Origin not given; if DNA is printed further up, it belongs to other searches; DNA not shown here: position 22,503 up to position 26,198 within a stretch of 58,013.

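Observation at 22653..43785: Five tandem paralogs of a ~1130-aa secreted protein with no characterised family I can name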

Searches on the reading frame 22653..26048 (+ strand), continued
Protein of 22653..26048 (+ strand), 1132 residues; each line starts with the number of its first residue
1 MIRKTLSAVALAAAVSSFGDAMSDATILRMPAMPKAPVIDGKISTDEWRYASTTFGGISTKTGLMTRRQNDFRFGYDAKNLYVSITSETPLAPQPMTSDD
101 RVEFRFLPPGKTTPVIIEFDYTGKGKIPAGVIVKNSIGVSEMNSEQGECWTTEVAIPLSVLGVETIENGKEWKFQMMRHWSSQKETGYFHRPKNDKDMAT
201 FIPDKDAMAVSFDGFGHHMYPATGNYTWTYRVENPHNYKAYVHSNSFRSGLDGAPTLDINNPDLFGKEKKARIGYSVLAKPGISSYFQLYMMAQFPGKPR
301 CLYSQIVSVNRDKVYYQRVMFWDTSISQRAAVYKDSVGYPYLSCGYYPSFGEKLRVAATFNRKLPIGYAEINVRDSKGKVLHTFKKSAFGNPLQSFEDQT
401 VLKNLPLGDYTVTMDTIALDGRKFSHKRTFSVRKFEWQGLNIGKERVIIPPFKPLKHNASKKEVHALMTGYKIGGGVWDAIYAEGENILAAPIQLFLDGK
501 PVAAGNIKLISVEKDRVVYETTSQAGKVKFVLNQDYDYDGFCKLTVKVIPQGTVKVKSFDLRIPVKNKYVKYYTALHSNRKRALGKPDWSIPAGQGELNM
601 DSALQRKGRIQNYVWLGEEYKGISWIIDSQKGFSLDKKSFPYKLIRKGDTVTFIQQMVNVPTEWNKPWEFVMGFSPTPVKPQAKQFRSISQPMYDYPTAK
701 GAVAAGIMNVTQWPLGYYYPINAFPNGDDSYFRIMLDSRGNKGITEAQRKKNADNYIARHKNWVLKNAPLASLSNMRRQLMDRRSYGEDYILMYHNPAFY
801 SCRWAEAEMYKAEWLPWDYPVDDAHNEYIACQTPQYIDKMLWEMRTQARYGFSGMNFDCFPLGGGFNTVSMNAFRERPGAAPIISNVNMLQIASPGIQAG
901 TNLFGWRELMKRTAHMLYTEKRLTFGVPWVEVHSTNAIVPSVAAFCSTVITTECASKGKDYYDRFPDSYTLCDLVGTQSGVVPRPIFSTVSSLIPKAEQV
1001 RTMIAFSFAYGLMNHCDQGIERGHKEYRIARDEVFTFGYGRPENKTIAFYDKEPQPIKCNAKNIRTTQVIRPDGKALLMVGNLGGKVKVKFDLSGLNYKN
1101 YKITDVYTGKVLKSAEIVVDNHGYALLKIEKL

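Call 29: fold_search(model_id=the predicted structure, library=pdb)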
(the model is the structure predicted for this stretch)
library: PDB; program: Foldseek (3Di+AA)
matches with E <= 10: 1690; with E <= 0.001: 326
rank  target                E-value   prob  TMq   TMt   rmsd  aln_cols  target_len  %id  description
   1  9awt_A                5.1e-14  1.00  0.29  0.43  11.8       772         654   10  Structure of the A type blood alpha-D-galactosamine galactosaminidase from Flavonifractor plautii in complex with GalN (released 2024-12-18)
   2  3bga_B                1.2e-13  1.00  0.13  0.14  25.6      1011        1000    8  Crystal structure of beta-galactosidase from Bacteroides thetaiotaomicron VPI-5482 (released 2007-12-11)
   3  8x1b                  1.3e-13  1.00  0.29  0.43  11.8       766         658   10  Cryo-EM structure of FpGalactosaminidase from Flavonifractor plautii in apo state (released 2024-11-13)
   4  9m0e_A                2.0e-13  1.00  0.15  0.17  26.7      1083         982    8  Enhancing the synthesis efficiency of galacto-oligosaccharides of a beta-galactosidase from Paenibacillus barengoltzii (released 2025-04-23)
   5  3t2p_B                2.5e-13  1.00  0.14  0.15  26.6      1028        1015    6  E. coli (lacZ) beta-galactosidase (S796D) in complex with IPTG (released 2012-01-18)
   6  9ayu_A                2.8e-13  1.00  0.29  0.43  11.8       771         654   10  Structure of the A type blood alpha-D-galactosamine galactosaminidase D463A mutant from Flavonifractor plautii (released 2024-12-18)
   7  6cvm_A                4.4e-13  1.00  0.13  0.14  27.1      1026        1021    7  Atomic resolution cryo-EM structure of beta-galactosidase (released 2018-05-30)
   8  3iaq_A                4.6e-13  1.00  0.13  0.14  27.6      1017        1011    7  E. coli (lacz) beta-galactosidase (E416V) (released 2009-12-29)
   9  9hpl_A                5.1e-13  1.00  0.13  0.15  26.2      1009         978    6  E. coli beta-galactosidase labeled with Chromeo P503 dye purified using MISO (released 2025-11-05)
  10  3czj_A                5.6e-13  1.00  0.14  0.15  27.3      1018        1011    7  E. COLI (lacZ) BETA-GALACTOSIDASE (N460T) IN COMPLEX WITH D-GALCTOPYRANOSYL-1-ONE (released 2009-04-07)
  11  1px4_A                6.6e-13  1.00  0.13  0.15  26.6      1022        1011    7  E. COLI (LACZ) BETA-GALACTOSIDASE (G794A) WITH IPTG BOUND (released 2004-06-15)
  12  3i3b_A                6.6e-13  1.00  0.14  0.15  27.5      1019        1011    7  E.coli (lacz) Beta-Galactosidase (M542A) in Complex with D-Galactopyranosyl-1-on (released 2010-05-12)
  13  3t0b_A                6.9e-13  1.00  0.14  0.15  27.3      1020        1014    6  E. coli (LacZ) beta-galactosidase (S796T) IPTG complex (released 2012-01-18)
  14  3dec                  7.3e-13  1.00  0.13  0.15  26.3       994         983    7  Crystal structure of a glycosyl hydrolases family 2 protein from Bacteroides thetaiotaomicron (released 2008-06-17)
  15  4duw_A                9.9e-13  1.00  0.13  0.15  27.9      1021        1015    6  E. coli (lacZ) beta-galactosidase (G974A) in complex with allolactose (released 2013-03-20)
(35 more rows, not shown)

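Call 33: search_solved_structures(query=A2, max_evalue=10, show_alignments=3)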
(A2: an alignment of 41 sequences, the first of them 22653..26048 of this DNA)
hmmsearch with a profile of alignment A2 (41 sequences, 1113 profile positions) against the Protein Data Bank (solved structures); distinct sequences matched with E-value up to 10: 3.
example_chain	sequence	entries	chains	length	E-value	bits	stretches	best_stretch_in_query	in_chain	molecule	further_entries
5icu_A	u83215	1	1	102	0.05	14.5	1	351-424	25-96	CopC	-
9c14_A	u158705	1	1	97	0.37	11.6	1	348-416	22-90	Copper transport protein YcnJ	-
7nkz_B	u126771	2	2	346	1.7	9.4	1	193-261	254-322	Probable integral membrane cytochrome D ubiquinol oxidase (Subunit II) CydB (Cytochrome BD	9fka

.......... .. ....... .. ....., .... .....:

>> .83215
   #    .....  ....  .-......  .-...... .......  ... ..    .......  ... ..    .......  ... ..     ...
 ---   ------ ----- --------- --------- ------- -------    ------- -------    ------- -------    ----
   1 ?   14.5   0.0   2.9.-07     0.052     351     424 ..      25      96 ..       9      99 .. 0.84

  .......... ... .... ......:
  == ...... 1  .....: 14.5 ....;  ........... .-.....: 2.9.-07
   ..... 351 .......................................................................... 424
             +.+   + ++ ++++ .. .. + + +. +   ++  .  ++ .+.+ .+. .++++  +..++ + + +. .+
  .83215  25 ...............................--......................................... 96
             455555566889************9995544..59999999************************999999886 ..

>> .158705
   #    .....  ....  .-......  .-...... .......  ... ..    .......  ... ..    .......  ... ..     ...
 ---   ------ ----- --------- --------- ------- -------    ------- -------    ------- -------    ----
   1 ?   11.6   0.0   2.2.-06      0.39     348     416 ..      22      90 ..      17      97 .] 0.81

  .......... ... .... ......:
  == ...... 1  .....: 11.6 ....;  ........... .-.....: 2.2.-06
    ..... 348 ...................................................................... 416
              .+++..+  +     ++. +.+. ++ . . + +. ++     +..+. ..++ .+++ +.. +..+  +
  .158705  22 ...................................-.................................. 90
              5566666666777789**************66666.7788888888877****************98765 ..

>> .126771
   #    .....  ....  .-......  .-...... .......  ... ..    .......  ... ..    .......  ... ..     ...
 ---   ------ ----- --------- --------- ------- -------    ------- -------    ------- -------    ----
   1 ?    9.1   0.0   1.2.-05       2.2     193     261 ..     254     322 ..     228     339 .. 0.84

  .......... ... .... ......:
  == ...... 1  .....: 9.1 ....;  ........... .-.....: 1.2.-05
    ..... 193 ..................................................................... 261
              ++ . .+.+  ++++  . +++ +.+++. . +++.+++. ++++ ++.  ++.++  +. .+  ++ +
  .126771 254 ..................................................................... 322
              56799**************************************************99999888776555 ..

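Call 39: find_related_loci(query=A1, collection=genome_contigs, flank=6000)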
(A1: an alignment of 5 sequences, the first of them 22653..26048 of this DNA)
Query A1 (1132 aa) in genome_contigs; peptide patterns used: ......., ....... (x = any residue, [..] = any of these).
82 stretches matched a pattern; 29 encode a relative of the query (tblastn E <= 1e-3); 26 distinct loci.
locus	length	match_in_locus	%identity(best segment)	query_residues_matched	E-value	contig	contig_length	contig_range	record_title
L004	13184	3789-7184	95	1-1132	0e+0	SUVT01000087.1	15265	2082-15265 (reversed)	MAG: Lentisphaerae bacterium isolate SIG79 NODE_17209_length_15265_cov_1.451315, whole genome shotgun sequence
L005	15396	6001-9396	83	1-1132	0e+0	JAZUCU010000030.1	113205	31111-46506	MAG: Victivallales bacterium isolate T1900045313_YK20190002.MAGScoT_cleanbin_000029 SGB_6252_k141_5805429, whole genome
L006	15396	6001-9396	79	1-1132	0e+0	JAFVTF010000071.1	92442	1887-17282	MAG: Lentisphaeria bacterium isolate RGIG5373 Sheep_Colon-3__c583350, whole genome shotgun sequence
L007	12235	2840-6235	71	2-1132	0e+0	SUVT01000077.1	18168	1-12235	MAG: Lentisphaerae bacterium isolate SIG79 NODE_13796_length_18168_cov_1.699462, whole genome shotgun sequence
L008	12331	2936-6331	71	2-1132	0e+0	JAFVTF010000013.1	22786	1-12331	MAG: Lentisphaeria bacterium isolate RGIG5373 Sheep_Colon-3__c69311, whole genome shotgun sequence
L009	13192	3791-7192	52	2-1131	0e+0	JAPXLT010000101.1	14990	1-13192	MAG: Lentisphaeria bacterium isolate binned_ad_5.23 NODE_4062_length_14990_cov_2.077777, whole genome shotgun sequence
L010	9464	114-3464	52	21-1132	0e+0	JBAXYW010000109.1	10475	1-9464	MAG: Lentisphaeria bacterium isolate SO_2016_CLC_T1_27 scaffold07035_PH3_Jul14_2016, whole genome shotgun sequence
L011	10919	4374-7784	50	2-1130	0e+0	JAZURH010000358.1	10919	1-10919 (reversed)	MAG: Lentisphaeria bacterium isolate T1900044852_TS20190318.MAGScoT_cleanbin_000038 SGB_3032_k141_229995, whole genome s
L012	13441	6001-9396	48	2-1132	0e+0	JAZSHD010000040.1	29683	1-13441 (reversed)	MAG: Victivallaceae bacterium isolate T1900044576_TS20190042.MAGScoT_cleanbin_000020 SGB_499_k141_242507, whole genome s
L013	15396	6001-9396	48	2-1132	0e+0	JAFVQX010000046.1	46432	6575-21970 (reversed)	MAG: Lentisphaeria bacterium isolate RGIG5313 Sheep_Colon-2__c238609, whole genome shotgun sequence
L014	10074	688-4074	53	8-1132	0e+0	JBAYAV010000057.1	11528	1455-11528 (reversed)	MAG: Lentisphaeria bacterium isolate SO_2016_CLC_T2_103 scaffold07107_PH3_Jul20_2016, whole genome shotgun sequence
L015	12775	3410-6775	46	17-1132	0e+0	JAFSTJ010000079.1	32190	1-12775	MAG: Victivallales bacterium isolate RGIG3456 Goat_Rumen.Co__c322845, whole genome shotgun sequence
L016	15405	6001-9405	45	4-1132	0e+0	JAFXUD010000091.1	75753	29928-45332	MAG: Victivallales bacterium isolate RGIG6748 Sheep_Rumen-3__c1577956, whole genome shotgun sequence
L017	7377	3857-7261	45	2-1132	0e+0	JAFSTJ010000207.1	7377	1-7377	MAG: Victivallales bacterium isolate RGIG3456 Goat_Rumen.Co__c793246, whole genome shotgun sequence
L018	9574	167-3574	45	1-1132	0e+0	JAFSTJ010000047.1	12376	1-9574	MAG: Victivallales bacterium isolate RGIG3456 Goat_Rumen.Co__c191161, whole genome shotgun sequence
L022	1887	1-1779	54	545-1132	0e+0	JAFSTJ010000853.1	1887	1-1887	MAG: Victivallales bacterium isolate RGIG3456 Goat_Rumen.Co__c2788306, whole genome shotgun sequence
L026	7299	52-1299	57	718-1132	1e-151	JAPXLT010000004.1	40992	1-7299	MAG: Lentisphaeria bacterium isolate binned_ad_5.23 NODE_906_length_40992_cov_2.264358, whole genome shotgun sequence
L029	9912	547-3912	37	1-1132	0e+0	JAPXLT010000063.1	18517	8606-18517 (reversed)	MAG: Lentisphaeria bacterium isolate binned_ad_5.23 NODE_2978_length_18517_cov_2.525068, whole genome shotgun sequence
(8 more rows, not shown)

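Call 45: search_protein_families(library=pfam, proteins=[L016:5187-5987:+, L016:12856-14019:+, L005:685-2253:+, L005:12842-13618:+, L005:13630-14763:+], max_evalue=0.1)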
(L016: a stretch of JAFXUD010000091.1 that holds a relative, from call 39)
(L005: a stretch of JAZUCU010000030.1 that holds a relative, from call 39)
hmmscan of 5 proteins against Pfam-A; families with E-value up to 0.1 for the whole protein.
L016:5187-5987:+ (267 aa): 0 families

L016:12856-14019:+ (388 aa): 10 families
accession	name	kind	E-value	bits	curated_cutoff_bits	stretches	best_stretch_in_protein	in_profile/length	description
PF01262.27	AlaDh_PNT_C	-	7.5e-48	163.2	23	1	145-347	11-214/214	Alanine dehydrogenase/PNT, C-terminal domain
PF05222.21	AlaDh_PNT_N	-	9.9e-31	107.2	30.4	1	4-121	1-118/136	Alanine dehydrogenase/PNT, N-terminal domain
PF02826.25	2-Hacid_dh_C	-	1.2e-06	28.5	25.1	1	162-262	36-127/178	D-isomer specific 2-hydroxyacid dehydrogenase, NAD binding domain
PF03446.21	NAD_binding_2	-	8.2e-05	23.1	21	1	165-277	2-108/161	NAD binding domain of 6-phosphogluconate dehydrogenase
PF03807.23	F420_oxidored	-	0.00014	22.8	21.6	1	165-263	2-93/94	NADP oxidoreductase coenzyme F420-dependent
PF01488.26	Shikimate_DH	-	0.0023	18.5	24.3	1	163-263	13-113/138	Shikimate / quinate 5-dehydrogenase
PF00070.33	Pyr_redox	-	0.013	16.4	22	1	164-201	1-38/82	Pyridine nucleotide-disulphide oxidoreductase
PF00670.27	AdoHcyase_NAD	-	0.033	14.7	27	1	162-263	23-111/162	S-adenosyl-L-homocysteine hydrolase, NAD binding domain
PF02254.24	TrkA_N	-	0.042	14.6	23.8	1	165-205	1-41/116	TrkA-N domain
PF03435.24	Sacchrp_dh_NADP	-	0.063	14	25.1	0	165-232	1-75/129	Saccharopine dehydrogenase NADP binding domain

L005:685-2253:+ (523 aa): 3 families
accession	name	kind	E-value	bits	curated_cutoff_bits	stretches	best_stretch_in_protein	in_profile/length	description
PF01229.23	Glyco_hydro_39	-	4.6e-11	42.6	26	1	72-249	23-202/472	Glycosyl hydrolases family 39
PF02449.21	Glyco_hydro_42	-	5e-06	26.5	21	1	83-133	11-62/376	Beta-galactosidase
PF00232.24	Glyco_hydro_1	-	0.031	13.2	22.6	1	84-196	60-168/453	Glycosyl hydrolase family 1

L005:12842-13618:+ (259 aa): 0 families

L005:13630-14763:+ (378 aa): 1 family
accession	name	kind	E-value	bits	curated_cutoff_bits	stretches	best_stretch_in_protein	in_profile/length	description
PF14307.12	Glyco_tran_WbsX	-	1.8e-53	182.7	25.1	1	9-371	4-350/350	Glycosyltransferase WbsX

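Call 51: search_protein_families(library=pfam, proteins=[P0049, P0058, P0061, P0062, P0063, P0064, P0065], max_evalue=0.01)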
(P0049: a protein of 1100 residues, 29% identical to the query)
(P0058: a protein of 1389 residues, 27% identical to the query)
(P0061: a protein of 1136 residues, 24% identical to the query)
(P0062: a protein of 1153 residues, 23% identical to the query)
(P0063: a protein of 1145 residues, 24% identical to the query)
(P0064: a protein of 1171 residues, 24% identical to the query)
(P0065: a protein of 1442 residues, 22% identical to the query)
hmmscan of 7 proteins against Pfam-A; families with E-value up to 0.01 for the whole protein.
P0049 (1100 aa): 1 family
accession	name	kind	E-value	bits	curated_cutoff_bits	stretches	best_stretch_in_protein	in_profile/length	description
PF19543.5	GH123_N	-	4.4e-08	31.9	22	1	374-576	287-497/969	Glycoside hydrolase 123, N-terminal domain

P0058 (1389 aa): 0 families

P0061 (1136 aa): 1 family
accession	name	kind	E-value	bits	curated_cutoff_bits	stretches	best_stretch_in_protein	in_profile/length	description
PF19543.5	GH123_N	-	2.8e-19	68.9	22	2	419-590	301-475/969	Glycoside hydrolase 123, N-terminal domain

P0062 (1153 aa): 2 families
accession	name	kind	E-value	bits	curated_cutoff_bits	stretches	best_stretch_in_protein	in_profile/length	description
PF19543.5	GH123_N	-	1.9e-17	62.9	22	2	423-595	298-478/969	Glycoside hydrolase 123, N-terminal domain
PF06452.16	CBM9_1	-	0.0011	19.3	23.4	1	78-196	30-136/185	Carbohydrate family 9 binding domain-like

P0063 (1145 aa): 1 family
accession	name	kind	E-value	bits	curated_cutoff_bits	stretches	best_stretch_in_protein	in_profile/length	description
PF19543.5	GH123_N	-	1.4e-16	60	22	2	451-647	322-511/969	Glycoside hydrolase 123, N-terminal domain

P0064 (1171 aa): 1 family
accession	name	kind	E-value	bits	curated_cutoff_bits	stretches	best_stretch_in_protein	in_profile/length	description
PF19543.5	GH123_N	-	3.5e-19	68.7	22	1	488-631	325-476/969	Glycoside hydrolase 123, N-terminal domain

P0065 (1442 aa): 1 family
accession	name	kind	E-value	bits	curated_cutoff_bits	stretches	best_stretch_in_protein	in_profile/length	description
PF19543.5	GH123_N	-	1.7e-09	36.6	22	1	780-905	335-470/969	Glycoside hydrolase 123, N-terminal domain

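Call 54: search_protein_representatives(alignment_id=A2)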
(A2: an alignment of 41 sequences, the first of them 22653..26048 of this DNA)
Query: 41 sequences, 1113 profile positions. Proteins with E-value up to 0.001 (for the whole library): 10436; up to 1e-10: 4499; up to 1e-30: 2267. The best 150 are listed.
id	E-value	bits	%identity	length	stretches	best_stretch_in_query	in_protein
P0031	0.0e+00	1556.4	-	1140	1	1-1111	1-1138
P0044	0.0e+00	1412.1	-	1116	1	2-1112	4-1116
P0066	0.0e+00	1303.8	-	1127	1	3-1111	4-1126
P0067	0.0e+00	1254.3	-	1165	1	1-1111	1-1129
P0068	0.0e+00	1211.9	-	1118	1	7-1112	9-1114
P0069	0.0e+00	1207.7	-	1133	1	4-1112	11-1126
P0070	0.0e+00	1167.3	-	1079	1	32-1111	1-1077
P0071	0.0e+00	1144.9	-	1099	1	12-1111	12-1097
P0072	0.0e+00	1132.3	-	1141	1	7-1110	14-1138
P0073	0.0e+00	1127.6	-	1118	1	5-1111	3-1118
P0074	0.0e+00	1125.3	-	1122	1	5-1108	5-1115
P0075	0.0e+00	1114.7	-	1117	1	10-1108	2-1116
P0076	0.0e+00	1111.2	-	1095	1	15-1112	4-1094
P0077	0.0e+00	1090.5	-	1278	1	25-1111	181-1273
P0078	0.0e+00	1083.8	-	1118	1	17-1108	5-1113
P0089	8.2e-287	970.9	-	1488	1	19-1109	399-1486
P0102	1.2e-242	824.6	-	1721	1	14-1110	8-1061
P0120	1.0e-205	702.3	-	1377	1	23-1109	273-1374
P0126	6.2e-196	669.9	-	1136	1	9-1110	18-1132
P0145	1.1e-184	632.6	-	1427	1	23-1108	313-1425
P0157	8.0e-178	609.9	-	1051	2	324-1110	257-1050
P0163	5.8e-175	600.5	-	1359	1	7-1111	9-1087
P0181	1.1e-163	563.2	-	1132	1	28-1111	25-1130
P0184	2.2e-162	558.8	-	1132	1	32-1110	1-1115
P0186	7.4e-162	557.1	-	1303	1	2-1110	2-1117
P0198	9.8e-159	546.7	-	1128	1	4-1110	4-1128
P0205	2.8e-154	532.0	-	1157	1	1-1108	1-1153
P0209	2.5e-152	525.5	-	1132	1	71-1109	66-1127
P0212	1.4e-150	519.8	-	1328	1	14-1107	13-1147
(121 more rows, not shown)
